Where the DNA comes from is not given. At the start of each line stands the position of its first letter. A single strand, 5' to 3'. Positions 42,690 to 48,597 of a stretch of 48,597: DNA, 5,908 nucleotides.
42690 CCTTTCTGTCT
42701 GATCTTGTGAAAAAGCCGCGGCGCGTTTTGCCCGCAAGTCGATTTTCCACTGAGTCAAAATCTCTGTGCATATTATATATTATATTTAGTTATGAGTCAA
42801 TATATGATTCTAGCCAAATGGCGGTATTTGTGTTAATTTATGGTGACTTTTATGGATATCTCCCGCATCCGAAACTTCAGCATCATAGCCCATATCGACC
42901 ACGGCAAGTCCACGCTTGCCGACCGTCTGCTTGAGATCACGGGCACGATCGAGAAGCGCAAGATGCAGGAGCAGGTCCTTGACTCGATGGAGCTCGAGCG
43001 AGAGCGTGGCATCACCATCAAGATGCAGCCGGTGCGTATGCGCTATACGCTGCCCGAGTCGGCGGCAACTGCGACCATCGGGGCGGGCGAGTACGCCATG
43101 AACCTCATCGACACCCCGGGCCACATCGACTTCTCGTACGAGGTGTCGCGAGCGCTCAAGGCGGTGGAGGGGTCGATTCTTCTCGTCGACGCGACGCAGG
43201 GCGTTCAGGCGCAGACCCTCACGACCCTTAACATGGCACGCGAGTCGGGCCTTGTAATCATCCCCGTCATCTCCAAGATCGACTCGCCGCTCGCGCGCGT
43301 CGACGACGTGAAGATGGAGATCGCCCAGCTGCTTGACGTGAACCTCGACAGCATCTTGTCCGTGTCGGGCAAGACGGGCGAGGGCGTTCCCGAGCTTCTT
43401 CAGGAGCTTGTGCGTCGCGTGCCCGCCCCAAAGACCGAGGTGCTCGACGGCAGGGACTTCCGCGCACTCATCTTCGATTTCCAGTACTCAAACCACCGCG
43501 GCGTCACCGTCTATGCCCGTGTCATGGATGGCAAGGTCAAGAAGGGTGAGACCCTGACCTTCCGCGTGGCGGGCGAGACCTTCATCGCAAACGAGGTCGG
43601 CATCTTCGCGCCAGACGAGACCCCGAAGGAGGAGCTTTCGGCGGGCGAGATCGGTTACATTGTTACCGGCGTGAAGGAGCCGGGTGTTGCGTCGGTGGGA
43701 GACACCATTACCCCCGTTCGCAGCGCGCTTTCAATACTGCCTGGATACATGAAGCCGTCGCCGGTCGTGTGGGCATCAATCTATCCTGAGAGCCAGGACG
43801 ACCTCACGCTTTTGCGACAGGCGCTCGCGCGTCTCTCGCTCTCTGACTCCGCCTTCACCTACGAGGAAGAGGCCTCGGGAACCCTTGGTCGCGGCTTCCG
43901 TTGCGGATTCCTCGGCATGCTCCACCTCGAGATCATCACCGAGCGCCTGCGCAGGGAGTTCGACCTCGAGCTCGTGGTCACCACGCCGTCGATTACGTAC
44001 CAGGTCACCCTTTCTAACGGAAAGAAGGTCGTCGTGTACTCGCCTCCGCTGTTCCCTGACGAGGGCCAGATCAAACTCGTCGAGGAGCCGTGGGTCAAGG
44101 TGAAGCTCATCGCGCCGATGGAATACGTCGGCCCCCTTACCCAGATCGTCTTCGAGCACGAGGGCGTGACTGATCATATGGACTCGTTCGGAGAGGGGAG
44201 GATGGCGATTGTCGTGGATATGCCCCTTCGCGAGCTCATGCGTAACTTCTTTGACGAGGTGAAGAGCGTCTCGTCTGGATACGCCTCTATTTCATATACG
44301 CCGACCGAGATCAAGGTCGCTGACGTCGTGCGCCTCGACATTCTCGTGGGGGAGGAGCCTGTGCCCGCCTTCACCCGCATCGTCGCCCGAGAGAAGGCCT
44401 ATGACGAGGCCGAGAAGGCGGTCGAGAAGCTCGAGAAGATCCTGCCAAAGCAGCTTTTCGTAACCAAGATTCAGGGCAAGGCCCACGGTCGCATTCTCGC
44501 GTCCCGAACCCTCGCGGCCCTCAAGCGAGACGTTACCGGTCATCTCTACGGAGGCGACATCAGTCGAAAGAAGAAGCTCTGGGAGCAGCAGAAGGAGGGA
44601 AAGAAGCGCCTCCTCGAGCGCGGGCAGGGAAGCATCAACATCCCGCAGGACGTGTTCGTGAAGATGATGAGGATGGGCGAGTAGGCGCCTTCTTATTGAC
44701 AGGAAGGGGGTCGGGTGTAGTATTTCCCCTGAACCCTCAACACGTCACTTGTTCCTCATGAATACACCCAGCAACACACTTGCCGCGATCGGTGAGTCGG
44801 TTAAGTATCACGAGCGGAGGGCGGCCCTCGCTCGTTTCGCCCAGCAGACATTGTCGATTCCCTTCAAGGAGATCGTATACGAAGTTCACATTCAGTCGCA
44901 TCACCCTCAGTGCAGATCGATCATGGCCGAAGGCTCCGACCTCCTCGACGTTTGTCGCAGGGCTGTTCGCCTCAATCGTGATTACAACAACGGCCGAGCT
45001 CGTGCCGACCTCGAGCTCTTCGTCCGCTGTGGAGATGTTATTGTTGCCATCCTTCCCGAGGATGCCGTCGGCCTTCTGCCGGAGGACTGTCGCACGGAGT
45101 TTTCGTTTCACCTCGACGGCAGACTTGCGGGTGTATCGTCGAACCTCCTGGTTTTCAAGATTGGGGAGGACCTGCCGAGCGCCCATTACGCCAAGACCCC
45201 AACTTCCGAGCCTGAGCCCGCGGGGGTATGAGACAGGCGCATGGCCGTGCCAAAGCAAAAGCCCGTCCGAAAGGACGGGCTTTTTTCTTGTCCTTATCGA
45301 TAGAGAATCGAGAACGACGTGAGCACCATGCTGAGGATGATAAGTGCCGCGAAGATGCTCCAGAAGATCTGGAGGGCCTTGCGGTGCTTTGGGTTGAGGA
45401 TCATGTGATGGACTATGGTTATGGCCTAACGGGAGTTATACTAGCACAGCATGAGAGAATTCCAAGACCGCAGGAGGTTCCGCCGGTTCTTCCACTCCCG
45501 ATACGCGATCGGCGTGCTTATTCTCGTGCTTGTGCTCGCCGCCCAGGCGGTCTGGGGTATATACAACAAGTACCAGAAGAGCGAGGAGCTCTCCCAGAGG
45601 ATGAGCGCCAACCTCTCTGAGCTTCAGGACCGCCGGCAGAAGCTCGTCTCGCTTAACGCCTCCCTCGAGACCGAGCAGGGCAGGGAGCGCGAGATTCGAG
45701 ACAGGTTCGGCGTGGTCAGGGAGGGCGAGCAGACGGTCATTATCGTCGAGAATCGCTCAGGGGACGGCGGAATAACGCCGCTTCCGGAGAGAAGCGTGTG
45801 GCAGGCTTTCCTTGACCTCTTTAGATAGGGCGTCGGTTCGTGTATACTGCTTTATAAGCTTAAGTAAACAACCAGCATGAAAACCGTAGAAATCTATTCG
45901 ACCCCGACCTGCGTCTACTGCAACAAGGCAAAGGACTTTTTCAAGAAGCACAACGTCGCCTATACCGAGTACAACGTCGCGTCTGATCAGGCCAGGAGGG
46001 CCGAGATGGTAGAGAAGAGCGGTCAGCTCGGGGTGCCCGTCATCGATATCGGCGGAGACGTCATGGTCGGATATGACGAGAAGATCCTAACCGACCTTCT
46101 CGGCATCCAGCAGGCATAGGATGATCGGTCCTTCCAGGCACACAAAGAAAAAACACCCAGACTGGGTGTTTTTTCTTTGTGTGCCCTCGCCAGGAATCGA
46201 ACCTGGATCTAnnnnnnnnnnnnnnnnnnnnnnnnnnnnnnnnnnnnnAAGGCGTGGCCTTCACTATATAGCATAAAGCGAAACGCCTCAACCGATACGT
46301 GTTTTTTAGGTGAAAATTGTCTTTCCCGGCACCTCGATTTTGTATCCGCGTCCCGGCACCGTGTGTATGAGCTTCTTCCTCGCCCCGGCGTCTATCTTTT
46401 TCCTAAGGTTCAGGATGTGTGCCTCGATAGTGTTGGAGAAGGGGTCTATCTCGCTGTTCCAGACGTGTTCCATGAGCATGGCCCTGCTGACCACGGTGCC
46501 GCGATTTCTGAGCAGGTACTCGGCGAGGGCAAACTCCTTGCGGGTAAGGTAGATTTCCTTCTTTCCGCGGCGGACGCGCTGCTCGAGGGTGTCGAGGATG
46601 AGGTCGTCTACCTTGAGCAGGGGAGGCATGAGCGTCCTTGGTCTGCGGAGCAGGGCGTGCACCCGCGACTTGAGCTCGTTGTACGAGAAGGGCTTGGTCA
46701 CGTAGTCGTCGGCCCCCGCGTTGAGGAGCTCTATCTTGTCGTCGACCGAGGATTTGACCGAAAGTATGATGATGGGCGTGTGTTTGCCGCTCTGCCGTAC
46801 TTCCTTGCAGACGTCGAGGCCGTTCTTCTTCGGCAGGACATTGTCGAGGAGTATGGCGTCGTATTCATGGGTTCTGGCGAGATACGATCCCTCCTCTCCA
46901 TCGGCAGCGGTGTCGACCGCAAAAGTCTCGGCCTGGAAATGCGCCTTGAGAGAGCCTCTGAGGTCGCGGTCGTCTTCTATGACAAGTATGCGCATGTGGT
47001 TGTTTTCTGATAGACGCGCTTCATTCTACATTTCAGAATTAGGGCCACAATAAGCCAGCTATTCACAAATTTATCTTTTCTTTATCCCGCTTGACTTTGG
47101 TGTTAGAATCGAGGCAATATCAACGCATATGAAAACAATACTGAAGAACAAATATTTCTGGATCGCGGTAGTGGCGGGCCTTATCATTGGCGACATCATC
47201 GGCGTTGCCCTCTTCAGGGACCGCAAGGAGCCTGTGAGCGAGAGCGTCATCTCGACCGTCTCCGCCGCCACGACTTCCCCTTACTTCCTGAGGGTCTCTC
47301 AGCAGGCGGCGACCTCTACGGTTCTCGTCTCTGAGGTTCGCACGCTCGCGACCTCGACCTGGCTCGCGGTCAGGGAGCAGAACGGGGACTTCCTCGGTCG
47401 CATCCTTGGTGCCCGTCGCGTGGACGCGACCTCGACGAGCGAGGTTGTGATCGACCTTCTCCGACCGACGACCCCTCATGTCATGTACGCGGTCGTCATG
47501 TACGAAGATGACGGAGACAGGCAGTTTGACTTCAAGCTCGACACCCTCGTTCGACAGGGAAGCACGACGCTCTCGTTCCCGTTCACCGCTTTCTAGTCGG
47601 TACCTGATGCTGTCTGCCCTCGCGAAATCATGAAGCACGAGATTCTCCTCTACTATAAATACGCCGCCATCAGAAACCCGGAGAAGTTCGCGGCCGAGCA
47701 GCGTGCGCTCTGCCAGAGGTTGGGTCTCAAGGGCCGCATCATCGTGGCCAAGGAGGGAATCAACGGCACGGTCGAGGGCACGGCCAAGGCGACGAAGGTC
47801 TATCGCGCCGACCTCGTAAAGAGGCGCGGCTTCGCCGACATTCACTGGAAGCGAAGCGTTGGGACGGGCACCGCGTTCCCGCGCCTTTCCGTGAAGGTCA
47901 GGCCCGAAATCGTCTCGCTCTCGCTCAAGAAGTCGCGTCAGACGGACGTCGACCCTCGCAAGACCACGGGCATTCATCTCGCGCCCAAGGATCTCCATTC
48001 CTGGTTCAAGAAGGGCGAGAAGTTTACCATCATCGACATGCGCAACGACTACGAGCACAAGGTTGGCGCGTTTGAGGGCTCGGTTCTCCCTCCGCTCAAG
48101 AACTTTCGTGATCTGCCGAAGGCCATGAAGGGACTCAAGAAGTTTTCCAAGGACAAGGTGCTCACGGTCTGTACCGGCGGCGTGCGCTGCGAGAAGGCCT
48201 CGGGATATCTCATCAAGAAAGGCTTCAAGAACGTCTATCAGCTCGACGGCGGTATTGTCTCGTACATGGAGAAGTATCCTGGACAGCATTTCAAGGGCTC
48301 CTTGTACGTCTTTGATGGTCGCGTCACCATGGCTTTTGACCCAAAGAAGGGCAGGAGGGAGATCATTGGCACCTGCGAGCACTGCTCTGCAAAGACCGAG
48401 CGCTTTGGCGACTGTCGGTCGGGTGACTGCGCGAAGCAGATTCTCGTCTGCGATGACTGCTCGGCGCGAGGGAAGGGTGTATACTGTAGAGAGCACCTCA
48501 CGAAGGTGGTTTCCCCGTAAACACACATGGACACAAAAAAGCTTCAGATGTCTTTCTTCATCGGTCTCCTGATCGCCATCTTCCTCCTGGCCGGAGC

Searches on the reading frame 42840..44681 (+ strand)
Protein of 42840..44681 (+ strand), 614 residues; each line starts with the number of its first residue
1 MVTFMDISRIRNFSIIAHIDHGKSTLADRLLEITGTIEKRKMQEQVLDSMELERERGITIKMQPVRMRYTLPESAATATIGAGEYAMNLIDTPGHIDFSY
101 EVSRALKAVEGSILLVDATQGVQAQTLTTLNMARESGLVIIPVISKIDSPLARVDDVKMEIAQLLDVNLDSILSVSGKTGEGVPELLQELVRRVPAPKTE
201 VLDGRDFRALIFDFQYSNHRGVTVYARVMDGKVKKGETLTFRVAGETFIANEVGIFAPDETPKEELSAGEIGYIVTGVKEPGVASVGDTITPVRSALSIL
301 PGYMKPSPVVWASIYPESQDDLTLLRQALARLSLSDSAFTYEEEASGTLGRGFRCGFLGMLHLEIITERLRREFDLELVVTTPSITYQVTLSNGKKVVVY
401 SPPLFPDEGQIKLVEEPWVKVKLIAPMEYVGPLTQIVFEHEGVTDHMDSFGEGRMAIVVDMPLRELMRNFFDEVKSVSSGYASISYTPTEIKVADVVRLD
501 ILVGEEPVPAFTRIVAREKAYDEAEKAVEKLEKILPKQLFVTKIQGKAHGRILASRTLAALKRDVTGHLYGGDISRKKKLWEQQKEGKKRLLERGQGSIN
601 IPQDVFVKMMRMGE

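Call 20: search_protein_families(library=pfam, proteins=[window:42840-44681:+], max_evalue=0.001)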
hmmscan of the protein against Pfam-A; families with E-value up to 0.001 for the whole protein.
window:42840-44681:+ (614 aa): 6 families
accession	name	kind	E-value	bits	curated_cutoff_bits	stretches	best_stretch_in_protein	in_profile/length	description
PF00009.33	GTP_EFTU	-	6.7e-52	176.3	26.5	1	9-195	2-187/188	Elongation factor Tu GTP binding domain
PF06421.17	LepA_C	-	4.1e-31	107.7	29.7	1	505-610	3-106/107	GTP-binding protein LepA C-terminus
PF00679.30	EFG_C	-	5.6e-14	52.4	27.9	1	415-493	3-80/89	Elongation factor G C-terminus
PF14492.12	EFG_III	-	4.3e-09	36.8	27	1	306-380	2-73/75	Elongation Factor G, domain III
PF03144.31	GTP_EFTU_D2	-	2.3e-08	34.8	30.3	1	221-291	1-73/73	Elongation factor Tu domain 2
PF22042.2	EF-G_D2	-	0.001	19.6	27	0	207-291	2-82/84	Elongation factor G domain 2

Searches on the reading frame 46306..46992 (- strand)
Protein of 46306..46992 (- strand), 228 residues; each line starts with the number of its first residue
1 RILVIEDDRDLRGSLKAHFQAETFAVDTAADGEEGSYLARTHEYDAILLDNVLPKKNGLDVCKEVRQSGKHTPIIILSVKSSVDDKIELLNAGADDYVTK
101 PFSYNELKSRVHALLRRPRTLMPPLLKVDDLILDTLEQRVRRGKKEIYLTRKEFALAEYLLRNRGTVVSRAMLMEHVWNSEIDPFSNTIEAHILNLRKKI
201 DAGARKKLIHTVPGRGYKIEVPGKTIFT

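Call 20: search_protein_families(library=pfam, proteins=[window:46306-46992:-], max_evalue=0.001)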
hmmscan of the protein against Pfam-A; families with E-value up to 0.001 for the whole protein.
window:46306-46992:- (228 aa): 2 families
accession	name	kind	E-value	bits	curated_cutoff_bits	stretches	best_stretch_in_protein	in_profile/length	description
PF00072.30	Response_reg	-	2.3e-28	99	30.2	1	2-111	1-110/111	Response regulator receiver domain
PF00486.34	Trans_reg_C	-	3.8e-25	88.2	26.2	1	145-218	2-76/77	Transcriptional regulatory protein, C terminal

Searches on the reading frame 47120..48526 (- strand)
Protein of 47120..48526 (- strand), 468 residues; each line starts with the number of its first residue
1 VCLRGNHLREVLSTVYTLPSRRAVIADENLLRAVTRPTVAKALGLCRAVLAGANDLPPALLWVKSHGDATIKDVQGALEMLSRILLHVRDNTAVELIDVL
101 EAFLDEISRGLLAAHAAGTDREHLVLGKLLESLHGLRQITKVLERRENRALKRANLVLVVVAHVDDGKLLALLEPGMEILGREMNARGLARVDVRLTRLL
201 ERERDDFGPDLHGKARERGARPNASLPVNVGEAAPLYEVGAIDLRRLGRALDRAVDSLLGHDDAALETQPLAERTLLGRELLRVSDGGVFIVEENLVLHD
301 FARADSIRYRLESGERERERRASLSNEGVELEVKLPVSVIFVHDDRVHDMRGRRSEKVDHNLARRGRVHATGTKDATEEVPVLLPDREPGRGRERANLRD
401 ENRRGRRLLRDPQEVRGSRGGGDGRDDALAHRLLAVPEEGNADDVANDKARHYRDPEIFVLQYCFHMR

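Call 20: search_protein_families(library=pfam, proteins=[window:47120-48523:-], max_evalue=0.001)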
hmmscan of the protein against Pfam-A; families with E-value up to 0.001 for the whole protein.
window:47120-48523:- (467 aa): 0 families

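Call 60: find_encoding_contigs(protein=window:47120-48526:-, flank=10000, max_places=2)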
Protein window:47120-48526:- (468 aa): no gene with exactly this product is on record in the collection.
